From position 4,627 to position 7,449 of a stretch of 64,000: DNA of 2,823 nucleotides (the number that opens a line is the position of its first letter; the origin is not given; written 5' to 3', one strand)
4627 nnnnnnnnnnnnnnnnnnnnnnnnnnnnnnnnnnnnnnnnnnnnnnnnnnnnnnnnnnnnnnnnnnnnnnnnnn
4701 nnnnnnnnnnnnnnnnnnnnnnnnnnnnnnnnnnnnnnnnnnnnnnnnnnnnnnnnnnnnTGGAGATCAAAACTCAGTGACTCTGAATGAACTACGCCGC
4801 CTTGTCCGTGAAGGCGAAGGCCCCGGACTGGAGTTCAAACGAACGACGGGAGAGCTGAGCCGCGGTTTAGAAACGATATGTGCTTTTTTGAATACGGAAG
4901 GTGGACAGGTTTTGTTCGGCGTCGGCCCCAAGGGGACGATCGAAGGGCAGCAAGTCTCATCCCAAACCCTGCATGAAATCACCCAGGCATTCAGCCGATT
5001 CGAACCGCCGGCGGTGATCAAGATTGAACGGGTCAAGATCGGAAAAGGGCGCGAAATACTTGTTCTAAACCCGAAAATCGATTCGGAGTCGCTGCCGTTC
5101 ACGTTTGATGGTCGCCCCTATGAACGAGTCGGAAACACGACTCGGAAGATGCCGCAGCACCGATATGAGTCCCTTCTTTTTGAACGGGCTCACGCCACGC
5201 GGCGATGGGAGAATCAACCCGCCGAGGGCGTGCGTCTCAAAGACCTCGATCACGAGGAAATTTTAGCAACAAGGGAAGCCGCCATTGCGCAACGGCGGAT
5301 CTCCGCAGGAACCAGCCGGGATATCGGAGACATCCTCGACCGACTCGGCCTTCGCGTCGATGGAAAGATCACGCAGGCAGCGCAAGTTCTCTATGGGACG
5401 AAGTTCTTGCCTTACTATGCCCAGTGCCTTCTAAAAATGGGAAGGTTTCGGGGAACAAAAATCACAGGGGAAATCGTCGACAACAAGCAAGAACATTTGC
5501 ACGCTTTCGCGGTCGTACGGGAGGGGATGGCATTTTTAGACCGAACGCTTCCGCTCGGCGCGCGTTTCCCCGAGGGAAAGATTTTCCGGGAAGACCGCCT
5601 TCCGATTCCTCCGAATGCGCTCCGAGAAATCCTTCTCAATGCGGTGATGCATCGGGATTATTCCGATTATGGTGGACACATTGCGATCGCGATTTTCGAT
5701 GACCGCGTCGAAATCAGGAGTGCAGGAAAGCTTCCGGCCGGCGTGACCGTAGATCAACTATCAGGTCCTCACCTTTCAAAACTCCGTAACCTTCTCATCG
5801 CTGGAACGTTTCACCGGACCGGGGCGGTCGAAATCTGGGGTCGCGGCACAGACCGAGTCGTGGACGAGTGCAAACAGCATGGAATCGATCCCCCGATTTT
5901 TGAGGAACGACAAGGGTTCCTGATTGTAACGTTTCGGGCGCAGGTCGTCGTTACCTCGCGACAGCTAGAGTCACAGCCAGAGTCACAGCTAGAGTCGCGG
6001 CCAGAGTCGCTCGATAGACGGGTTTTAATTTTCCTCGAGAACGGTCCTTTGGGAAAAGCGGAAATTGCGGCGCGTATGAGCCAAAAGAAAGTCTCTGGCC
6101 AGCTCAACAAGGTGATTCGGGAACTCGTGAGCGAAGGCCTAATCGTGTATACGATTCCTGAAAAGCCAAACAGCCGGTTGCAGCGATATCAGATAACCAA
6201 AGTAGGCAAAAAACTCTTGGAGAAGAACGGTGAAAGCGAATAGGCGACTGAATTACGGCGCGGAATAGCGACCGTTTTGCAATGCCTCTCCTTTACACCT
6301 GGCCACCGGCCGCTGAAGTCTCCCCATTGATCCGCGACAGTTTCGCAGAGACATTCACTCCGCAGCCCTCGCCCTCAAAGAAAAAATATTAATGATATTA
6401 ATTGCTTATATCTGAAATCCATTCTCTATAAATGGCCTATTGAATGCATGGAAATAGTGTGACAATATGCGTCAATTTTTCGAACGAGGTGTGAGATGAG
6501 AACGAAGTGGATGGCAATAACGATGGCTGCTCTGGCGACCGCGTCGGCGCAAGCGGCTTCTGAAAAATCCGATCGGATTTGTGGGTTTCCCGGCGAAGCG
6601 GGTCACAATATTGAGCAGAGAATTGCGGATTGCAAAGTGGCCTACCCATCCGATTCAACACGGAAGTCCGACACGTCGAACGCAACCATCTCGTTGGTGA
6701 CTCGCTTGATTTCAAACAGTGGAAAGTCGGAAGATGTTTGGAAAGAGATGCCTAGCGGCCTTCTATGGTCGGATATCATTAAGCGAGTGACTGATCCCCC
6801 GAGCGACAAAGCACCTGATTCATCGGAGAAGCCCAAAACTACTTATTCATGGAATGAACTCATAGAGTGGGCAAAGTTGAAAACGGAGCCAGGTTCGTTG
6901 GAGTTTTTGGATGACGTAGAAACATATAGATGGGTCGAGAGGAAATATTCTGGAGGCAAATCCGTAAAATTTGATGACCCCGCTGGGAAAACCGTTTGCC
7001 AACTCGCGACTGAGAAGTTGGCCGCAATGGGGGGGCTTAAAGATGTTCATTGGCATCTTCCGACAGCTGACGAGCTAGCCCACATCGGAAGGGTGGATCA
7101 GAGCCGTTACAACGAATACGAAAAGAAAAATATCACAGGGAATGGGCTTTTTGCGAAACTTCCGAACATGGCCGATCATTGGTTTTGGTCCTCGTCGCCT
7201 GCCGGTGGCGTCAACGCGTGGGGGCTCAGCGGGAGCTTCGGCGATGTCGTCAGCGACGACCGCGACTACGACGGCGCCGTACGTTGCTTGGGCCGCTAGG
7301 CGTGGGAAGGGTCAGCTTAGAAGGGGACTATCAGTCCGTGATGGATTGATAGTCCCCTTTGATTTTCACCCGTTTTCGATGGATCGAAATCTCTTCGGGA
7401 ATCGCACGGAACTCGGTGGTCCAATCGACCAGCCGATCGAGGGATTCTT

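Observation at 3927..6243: Island cargo operon: tandem-RHH protein plus Schlafen-like AlbA_2/HATPase_c_4 ATPase (candidate defence or addiction module)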

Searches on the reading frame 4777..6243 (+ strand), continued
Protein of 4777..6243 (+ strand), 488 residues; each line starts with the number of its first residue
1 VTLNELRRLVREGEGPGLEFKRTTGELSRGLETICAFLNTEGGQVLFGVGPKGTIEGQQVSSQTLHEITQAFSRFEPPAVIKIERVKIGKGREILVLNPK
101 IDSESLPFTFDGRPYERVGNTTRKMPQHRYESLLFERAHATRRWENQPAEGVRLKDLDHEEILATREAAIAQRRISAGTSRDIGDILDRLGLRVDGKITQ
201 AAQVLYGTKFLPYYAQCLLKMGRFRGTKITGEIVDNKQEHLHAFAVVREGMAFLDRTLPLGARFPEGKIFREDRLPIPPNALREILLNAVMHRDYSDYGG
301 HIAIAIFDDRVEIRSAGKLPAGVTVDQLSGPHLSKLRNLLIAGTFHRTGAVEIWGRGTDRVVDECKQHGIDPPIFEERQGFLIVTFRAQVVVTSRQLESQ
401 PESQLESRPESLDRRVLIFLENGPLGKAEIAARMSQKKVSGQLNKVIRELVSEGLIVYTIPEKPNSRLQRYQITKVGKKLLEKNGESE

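Call 61: fold_search(model_id=the predicted structure, library=pdb)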
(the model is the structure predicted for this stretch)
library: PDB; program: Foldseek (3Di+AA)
matches with E <= 10: 833; with E <= 0.001: 14
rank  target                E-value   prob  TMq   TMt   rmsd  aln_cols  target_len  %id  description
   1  3lmm_D                3.2e-18  1.00  0.35  0.31  24.8       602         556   17  Crystal Structure of the DIP2311 protein from Corynebacterium diphtheriae, Northeast Structural Genomics Consortium Ta (released 2010-02-16)
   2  3lmm_B                3.8e-18  1.00  0.35  0.31  24.5       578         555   17  Crystal Structure of the DIP2311 protein from Corynebacterium diphtheriae, Northeast Structural Genomics Consortium Ta (released 2010-02-16)
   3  3lmm_A                3.7e-17  1.00  0.34  0.34  25.6       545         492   19  Crystal Structure of the DIP2311 protein from Corynebacterium diphtheriae, Northeast Structural Genomics Consortium Ta (released 2010-02-16)
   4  3lmm_C                7.6e-17  1.00  0.34  0.35  26.0       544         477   18  Crystal Structure of the DIP2311 protein from Corynebacterium diphtheriae, Northeast Structural Genomics Consortium Ta (released 2010-02-16)
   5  7lre_A                8.0e-05  1.00  0.18  0.17  20.4       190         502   15  Cryo-EM of the SLFN12-PDE3A complex: SLFN12 body refinement (released 2021-06-09)
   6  7lrd_A                8.0e-05  1.00  0.18  0.17  20.4       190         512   15  Cryo-EM of the SLFN12-PDE3A complex: Consensus subset model (released 2021-06-09)
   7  9eut_A                2.2e-04  0.93  0.21  0.15  21.5       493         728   12  Cryo-EM structure of the full-length Pseudomonas aeruginosa bacteriophytochrome in its Pr state (released 2024-09-04)
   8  7zel_A                3.4e-04  1.00  0.18  0.11  20.7       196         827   14  Human SLFN11 dimer apoenzyme (released 2022-09-28)
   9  7fex                  3.6e-04  1.00  0.18  0.26   9.0       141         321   17  Crystal structure of Sus scrofa Schlafen11 N-terminal domain (2.69 A) (released 2023-06-07)
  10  9o0d_D                4.2e-04  1.00  0.18  0.37  10.3       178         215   13  crystal structure of rSAMD9 tRNase domain (released 2025-07-02)
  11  8isj_B                5.9e-04  0.75  0.16  0.11  14.4       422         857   10  Pr conformer of Arabidopsis thaliana phytochrome A - AtphyA-Pr (released 2023-08-09)
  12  7eg0_B                6.2e-04  1.00  0.18  0.16  15.3       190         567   17  Cryo-EM structure of anagrelide-induced PDE3A-SLFN12 complex (released 2021-09-29)
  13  3crl_B                6.9e-04  0.97  0.19  0.23  18.2       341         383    9  Crystal structure of the PDHK2-L2 complex. (released 2008-04-29)
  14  9o0d_C                9.2e-04  1.00  0.20  0.42   5.8       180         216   14  crystal structure of rSAMD9 tRNase domain (released 2025-07-02)
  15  2kyy_MODEL_1_A        1.1e-03  1.00  0.20  0.56   8.9       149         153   21  Solution NMR Structure of the N-terminal Domain of Putative ATP-dependent DNA Helicase RecG-related Protein fr (released 2010-08-11)
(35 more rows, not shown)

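Call 76: search_dna_similar(query=window:4777-6243:+, collection=plasmids, mode=protein, max_evalue=1e-20, max_rows=15)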
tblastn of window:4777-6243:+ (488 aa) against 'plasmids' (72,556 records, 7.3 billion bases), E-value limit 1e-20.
Records with a match: 33; places in all: 33; records where one place covers at least 80% of the query: 10.
Best place of each record, by identity: <60% 33.
By first word of the organism name: Legionella 14; Hymenobacter 4; Streptococcus 2; Rhodothermus 2; Azotobacter 1; Synechococcus 1; Deinococcus 1; Arcobacter 1; Aliarcobacter 1; Runella 1; and 5 more.
By predicted mobility (MOB-suite, as given by PLSDB): non-mobilizable 18; conjugative 14; mobilizable 1.
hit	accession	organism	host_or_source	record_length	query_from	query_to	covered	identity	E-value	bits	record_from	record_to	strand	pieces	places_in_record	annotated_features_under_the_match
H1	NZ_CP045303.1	Azotobacter salinestris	cell culture,soil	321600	3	484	99%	32.7%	9e-51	193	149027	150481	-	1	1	helix-turn-helix domain-containing protein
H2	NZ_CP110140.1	Hymenobacter sp. YIM 151500-1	whole organism,soil sample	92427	33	445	85%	31.8%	4e-45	177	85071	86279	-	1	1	RNA-binding domain-containing protein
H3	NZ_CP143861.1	Synechococcus elongatus IITB7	whole organism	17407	31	482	93%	28.8%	9e-41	164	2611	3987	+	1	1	Fic family protein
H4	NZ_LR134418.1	Legionella adelaidensis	environmental,Cooling tower water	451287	5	481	98%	26.0%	6e-23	110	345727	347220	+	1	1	RNA-binding domain-containing protein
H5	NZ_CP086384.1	Deinococcus radiophilus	Harpadon nehereus,cell culture,2 Mrad ...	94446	6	486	99%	25.5%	3e-30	132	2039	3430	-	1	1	Fic family protein | HigA family addiction module antitoxin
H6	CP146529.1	Arcobacter sp. AZ-2023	-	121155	3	456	93%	26.5%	7e-31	134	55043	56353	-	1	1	RNA-binding domain-containing protein | DUF87 domain-containing protein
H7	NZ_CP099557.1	Aliarcobacter cryaerophilus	Chicken meat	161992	13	446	89%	26.3%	1e-31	136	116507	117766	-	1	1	ATP-binding protein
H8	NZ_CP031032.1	Runella sp. SP2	whole organism,freshwater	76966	11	417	83%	26.7%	3e-31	135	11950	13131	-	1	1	ATP-binding protein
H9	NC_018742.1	Emticicia oligotrophica DSM 17448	warm spring water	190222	31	438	84%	26.0%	5e-31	134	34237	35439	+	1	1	ATP-binding protein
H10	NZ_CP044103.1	Streptococcus dysgalactiae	Homo sapiens,clinical isolate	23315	28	400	76%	28.3%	7e-22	107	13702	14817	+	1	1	none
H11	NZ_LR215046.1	Mycoplasmopsis arginini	Mouse,brain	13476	14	436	87%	24.8%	2e-30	133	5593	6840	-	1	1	RNA-binding domain-containing protein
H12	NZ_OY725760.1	Parabacteroides distasonis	-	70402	34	386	72%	29.5%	3e-37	153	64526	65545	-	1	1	RNA-binding domain-containing protein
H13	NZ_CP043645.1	Hymenobacter sp. NBH84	pure culture,soil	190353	31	386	73%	28.5%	3e-26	120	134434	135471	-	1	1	ATP-binding protein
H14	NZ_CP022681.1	Streptococcus respiraculi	Marmota himalayana,whole organism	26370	5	377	76%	27.0%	1e-20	103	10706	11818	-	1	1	ATP-binding protein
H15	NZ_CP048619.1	Legionella pneumophila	-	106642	148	482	69%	30.1%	4e-29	129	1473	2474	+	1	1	ATP-binding protein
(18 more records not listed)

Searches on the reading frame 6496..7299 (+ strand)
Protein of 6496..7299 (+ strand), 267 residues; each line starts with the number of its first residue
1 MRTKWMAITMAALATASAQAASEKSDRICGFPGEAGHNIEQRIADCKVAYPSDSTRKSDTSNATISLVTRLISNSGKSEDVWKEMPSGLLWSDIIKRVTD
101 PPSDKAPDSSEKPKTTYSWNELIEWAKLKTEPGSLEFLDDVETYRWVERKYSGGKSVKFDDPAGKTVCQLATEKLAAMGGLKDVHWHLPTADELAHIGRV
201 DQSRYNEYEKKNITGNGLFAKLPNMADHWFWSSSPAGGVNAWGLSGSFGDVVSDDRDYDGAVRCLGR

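Call 3: search_protein_families(library=pfam, proteins=[window:6496-7299:+], max_evalue=0.1)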
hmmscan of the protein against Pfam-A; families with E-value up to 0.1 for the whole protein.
window:6496-7299:+ (267 aa): 1 family
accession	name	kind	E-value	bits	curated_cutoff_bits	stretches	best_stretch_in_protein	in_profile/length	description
PF07603.17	Lcl_C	-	2e-08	35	34.9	1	139-264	25-115/117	Lcl C-terminal domain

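Call 4: search_protein_families(library=padloc, proteins=[window:6496-7299:+], max_evalue=0.1)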
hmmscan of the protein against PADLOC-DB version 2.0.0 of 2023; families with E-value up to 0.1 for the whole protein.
window:6496-7299:+ (267 aa): 0 families

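Call 6: search_protein_families(library=ncbifam, proteins=[window:6496-7299:+], max_evalue=0.01)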
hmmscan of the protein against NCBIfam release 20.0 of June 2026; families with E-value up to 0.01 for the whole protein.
window:6496-7299:+ (267 aa): 0 families

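Call 7: search_protein_families(library=phrogs, proteins=[window:6496-7299:+], max_evalue=0.01)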
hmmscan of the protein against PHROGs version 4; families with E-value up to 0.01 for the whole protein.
window:6496-7299:+ (267 aa): 0 families
